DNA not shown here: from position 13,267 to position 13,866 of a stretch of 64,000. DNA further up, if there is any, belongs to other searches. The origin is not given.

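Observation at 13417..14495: Zinc-ribbon mini-protein translationally coupled to a RimK-type ATP-grasp ligase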

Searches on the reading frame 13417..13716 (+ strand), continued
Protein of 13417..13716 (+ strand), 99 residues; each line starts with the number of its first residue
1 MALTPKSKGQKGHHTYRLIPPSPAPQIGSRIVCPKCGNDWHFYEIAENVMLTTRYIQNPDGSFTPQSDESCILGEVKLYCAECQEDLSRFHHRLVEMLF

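Call 51: find_encoding_contigs(protein=P0168, flank=4000, max_places=2)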
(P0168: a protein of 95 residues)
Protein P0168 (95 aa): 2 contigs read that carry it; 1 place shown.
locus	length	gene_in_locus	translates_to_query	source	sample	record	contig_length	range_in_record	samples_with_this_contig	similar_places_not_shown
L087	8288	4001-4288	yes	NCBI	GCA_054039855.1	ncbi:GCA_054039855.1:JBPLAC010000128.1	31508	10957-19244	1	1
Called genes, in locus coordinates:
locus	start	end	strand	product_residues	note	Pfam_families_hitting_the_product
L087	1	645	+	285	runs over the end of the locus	PF04228:Zn_peptidase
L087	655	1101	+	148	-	-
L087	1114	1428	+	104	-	-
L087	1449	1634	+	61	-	PF01361:Tautomerase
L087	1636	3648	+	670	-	PF22745:Nlig-Ia, PF01653:DNA_ligase_aden, PF03120:OB_DNA_ligase, PF03119:DNA_ligase_ZBD (weak), PF14520:HHH_5 (weak), PF12826:HHH_2, PF14520:HHH_5 (weak), PF00533:BRCT, +2 more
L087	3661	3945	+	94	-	PF00708:Acylphosphatase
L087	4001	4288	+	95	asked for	-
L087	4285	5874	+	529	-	PF00117:GATase, PF01174:SNO (faint), PF07685:GATase_3 (weak), PF00977:His_biosynth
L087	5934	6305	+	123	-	-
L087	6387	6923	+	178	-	-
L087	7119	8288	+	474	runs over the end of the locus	PF02934:GatB_N, PF02637:GatB_Yqey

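Call 53: find_encoding_contigs(protein=P0172, flank=3500, max_places=2)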
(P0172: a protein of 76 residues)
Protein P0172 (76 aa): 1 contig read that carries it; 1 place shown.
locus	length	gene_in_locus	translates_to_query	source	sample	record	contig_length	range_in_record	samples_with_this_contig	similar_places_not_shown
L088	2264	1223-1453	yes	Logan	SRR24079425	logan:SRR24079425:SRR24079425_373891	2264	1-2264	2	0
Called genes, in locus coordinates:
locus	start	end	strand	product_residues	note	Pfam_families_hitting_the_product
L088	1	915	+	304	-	?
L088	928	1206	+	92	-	PF00708:Acylphosphatase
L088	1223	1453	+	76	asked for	-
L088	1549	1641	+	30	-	-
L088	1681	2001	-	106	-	PF04358:DsrC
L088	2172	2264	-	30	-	?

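Call 54: find_encoding_contigs(protein=P0170, flank=3500, max_places=2)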
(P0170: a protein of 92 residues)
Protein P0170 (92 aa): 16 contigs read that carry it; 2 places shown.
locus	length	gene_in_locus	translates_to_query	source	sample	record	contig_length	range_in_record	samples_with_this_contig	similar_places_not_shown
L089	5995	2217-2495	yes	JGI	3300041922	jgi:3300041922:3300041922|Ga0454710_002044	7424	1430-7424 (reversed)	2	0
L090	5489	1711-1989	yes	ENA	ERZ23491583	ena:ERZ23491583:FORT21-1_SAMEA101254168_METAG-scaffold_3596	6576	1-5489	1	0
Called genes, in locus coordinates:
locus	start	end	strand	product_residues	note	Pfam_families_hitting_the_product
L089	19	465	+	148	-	PF03061:4HBT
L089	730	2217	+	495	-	PF01435:Peptidase_M48, PF12895:ANAPC3 (faint), PF07719:TPR_2 (faint), PF13428:TPR_14 (faint), PF13431:TPR_17 (faint), PF13432:TPR_16 (faint), PF14559:TPR_19 (weak)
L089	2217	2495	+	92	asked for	-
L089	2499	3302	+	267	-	PF08443:RimK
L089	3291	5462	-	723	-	PF00580:UvrD-helicase (faint), PF13086:AAA_11, PF13245:AAA_19 (weak), PF13604:AAA_30, PF01443:Viral_helicase1 (faint), PF13087:AAA_12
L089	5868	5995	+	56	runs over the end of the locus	PF01527:HTH_Tnp_1 (weak)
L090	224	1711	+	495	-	PF01435:Peptidase_M48, PF12895:ANAPC3 (faint), PF07719:TPR_2 (faint), PF13428:TPR_14 (faint), PF13431:TPR_17 (faint), PF13432:TPR_16 (faint), PF14559:TPR_19 (weak)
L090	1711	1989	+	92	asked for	-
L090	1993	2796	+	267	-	PF08443:RimK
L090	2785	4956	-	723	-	PF00580:UvrD-helicase (weak), PF13086:AAA_11, PF13245:AAA_19 (weak), PF13604:AAA_30, PF01443:Viral_helicase1 (faint), PF13087:AAA_12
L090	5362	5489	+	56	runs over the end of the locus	PF01527:HTH_Tnp_1 (weak)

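Call 57: search_protein_families(library=padloc, proteins=[window:13417-13713:+], max_evalue=0.01)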
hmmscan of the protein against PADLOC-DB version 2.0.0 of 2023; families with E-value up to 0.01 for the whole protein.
window:13417-13713:+ (99 aa): 0 families

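Call 69: fold_search(model_id=the predicted structure, library=pdb)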
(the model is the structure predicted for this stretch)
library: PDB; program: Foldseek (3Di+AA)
matches with E <= 10: 539; with E <= 0.001: 0
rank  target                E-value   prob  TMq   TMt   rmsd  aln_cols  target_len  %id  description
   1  9y66_A                1.3e-01  0.72  0.28  0.07   8.6        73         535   18  attLsym bound serine integrase complex in the dimeric state (released 2026-02-04)
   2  9dxd_A                1.8e-01  0.41  0.25  0.07   8.2        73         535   19  attLmm bound serine integrase and RDF complex in the pre-rotation state (released 2026-01-21)
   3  9y66_C                2.3e-01  0.41  0.27  0.06  17.6        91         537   14  attLsym bound serine integrase complex in the dimeric state (released 2026-02-04)
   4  9dxf_A                2.5e-01  0.47  0.27  0.07   8.0        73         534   19  attLmm bound serine integrase and RDF complex in the post-rotation state (released 2026-01-21)
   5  6sh3_A                7.7e-01  0.20  0.22  0.08  12.3        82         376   16  Structure of the ADP state of the heptameric Bcs1 AAA-ATPase (released 2020-02-05)
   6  1jva_B                7.7e-01  0.11  0.16  0.06   8.8        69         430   16  CRYSTAL STRUCTURE OF THE VMA1-DERIVED ENDONUCLEASE BEARING THE N AND C EXTEIN PROPEPTIDES (released 2002-08-29)
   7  9gs2_A                9.9e-01  0.47  0.25  0.08   4.3        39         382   18  Structure of the Rieske bound Apo1 state of the heptameric Bcs1 AAA-ATPase (released 2025-06-04)
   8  3rnq_B                1.1e+00  0.16  0.20  0.12  11.9        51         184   16  Crystal structure of the complex between the extracellular domains of mouse PD-1 mutant and PD-L2 (released 2011-06-01)
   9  5ef9                  1.2e+00  0.10  0.14  0.10   8.3        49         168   16  Structure of Influenza B Lee PB2 cap-binding domain (released 2015-11-18)
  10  3l94_B                1.3e+00  0.08  0.12  0.04   7.9        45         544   11  Structure of PvdQ covalently acylated with myristate (released 2011-01-26)
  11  4m1j_C                1.3e+00  0.08  0.15  0.04   8.0        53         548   11  Crystal structure of Pseudomonas aeruginosa PvdQ in complex with a transition state analogue (released 2013-08-28)
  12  8cvm_t                1.3e+00  0.08  0.13  0.12   8.6        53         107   17  Cutibacterium acnes 50S ribosomal subunit with P-site tRNA and Sarecycline bound in the local refined map (released 2023-03-15)
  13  5efa                  1.4e+00  0.09  0.16  0.11   8.0        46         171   15  Structure of Influenza B Lee PB2 cap-binding domain bound to m7GTP (released 2015-11-18)
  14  2wyb_B                1.4e+00  0.08  0.12  0.04   7.8        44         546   11  The quorum quenching N-acyl homoserine lactone acylase PvdQ with a covalently bound dodecanoic acid (released 2009-12-29)
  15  7e2w_D                1.4e+00  0.06  0.18  0.06  15.1        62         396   13  Crystal structure of isocitrate dehydrogenase from Ostreococcus tauri in complex with isocitrate and magnesium(II) (released 2021-05-19)
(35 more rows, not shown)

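Call 70: find_related_loci(query=A1, collection=metagenome_contigs, flank=4000)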
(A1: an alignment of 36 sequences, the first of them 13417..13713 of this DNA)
Query A1 (99 aa) in metagenome_contigs; peptide patterns used: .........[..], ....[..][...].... (x = any residue, [..] = any of these).
250 stretches matched a pattern; 139 encode a relative of the query (tblastn E <= 1e-3); the best 80 are kept; 80 distinct loci.
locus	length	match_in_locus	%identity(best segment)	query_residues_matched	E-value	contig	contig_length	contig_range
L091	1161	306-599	76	1-99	6e-51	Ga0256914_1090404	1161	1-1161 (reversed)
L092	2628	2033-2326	64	1-99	2e-41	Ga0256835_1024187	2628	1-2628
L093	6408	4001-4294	64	1-99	2e-41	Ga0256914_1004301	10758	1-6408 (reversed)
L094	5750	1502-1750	70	17-99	6e-41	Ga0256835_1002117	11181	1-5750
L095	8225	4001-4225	77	25-99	4e-39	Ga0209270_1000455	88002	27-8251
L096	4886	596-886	61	2-99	8e-38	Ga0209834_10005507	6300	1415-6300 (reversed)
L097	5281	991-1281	60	2-99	3e-37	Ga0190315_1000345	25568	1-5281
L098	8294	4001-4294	57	1-99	3e-37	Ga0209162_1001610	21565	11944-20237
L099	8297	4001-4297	58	1-99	4e-37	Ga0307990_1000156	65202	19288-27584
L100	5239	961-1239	63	11-99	3e-37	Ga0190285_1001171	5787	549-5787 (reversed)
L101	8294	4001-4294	55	1-99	1e-36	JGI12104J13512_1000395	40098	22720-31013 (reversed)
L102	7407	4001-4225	72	25-99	1e-36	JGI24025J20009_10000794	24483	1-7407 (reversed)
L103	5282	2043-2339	58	1-99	3e-36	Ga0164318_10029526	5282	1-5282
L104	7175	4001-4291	62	2-99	4e-36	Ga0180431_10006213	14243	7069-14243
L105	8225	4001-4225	72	25-99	4e-36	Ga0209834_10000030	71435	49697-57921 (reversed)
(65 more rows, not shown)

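Call 75: search_protein_families(library=pfam, alignment_id=A1, max_evalue=0.01)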
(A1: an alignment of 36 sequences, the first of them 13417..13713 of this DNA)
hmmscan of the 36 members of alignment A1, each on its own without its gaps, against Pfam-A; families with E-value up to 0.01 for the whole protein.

A. member 1, window:13417-13713:+ (99 aa): 5 families
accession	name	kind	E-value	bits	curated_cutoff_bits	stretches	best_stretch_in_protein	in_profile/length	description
PF25206.1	DUF7836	-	0.0013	18.9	26.7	0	30-41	7-18/59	Domain of unknown function (DUF7836)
PF12760.12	Zn_ribbon_IS1595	-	0.0016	18.8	25.4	0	29-47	17-34/46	Transposase zinc-ribbon domain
PF25208.1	DUF7838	-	0.0034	17.7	28.5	0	32-47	8-23/55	Domain of unknown function (DUF7838)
PF23137.1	HVO_0758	-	0.0037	17.5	27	0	26-41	38-53/55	HVO_0758 mu-protein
PF05191.20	ADK_lid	-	0.0042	17.4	26.6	0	30-43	1-14/36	Adenylate kinase, active site lid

B. families by the number of members that match (of 36 scanned): 19 families
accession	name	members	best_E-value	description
PF25208.1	DUF7838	26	0.00045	Domain of unknown function (DUF7838)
PF12760.12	Zn_ribbon_IS1595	17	0.00028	Transposase zinc-ribbon domain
PF25206.1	DUF7836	10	0.0013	Domain of unknown function (DUF7836)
PF20281.3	CTD5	6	0.00064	C-terminal domain 5 of the ABC-three component (ABC-3C) systems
PF11781.13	Zn_ribbon_RRN7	4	0.0037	Zinc-finger of RNA-polymerase I-specific TFIIB, Rrn7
PF08274.17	Zn_Ribbon_YjdM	3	0.0017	PhnA Zinc-Ribbon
PF21811.2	RdfA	2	0.0033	Rod-determining factor A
PF05191.20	ADK_lid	2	0.0035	Adenylate kinase, active site lid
PF23137.1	HVO_0758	2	0.0037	HVO_0758 mu-protein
PF13719.11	Zn_ribbon_5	2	0.0058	zinc-ribbon domain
PF23548.1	Zn_ribbon_FGT1_2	2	0.0069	FORGETTER1 second zinc ribbon domain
PF23499.1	YnfU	1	0.0011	YnfU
PF13005.12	zf-IS66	1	0.0018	zinc-finger binding domain of transposase IS66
PF14369.11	Zn_ribbon_19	1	0.006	zinc-ribbon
PF08271.17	Zn_Ribbon_TF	1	0.0068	TFIIB zinc-binding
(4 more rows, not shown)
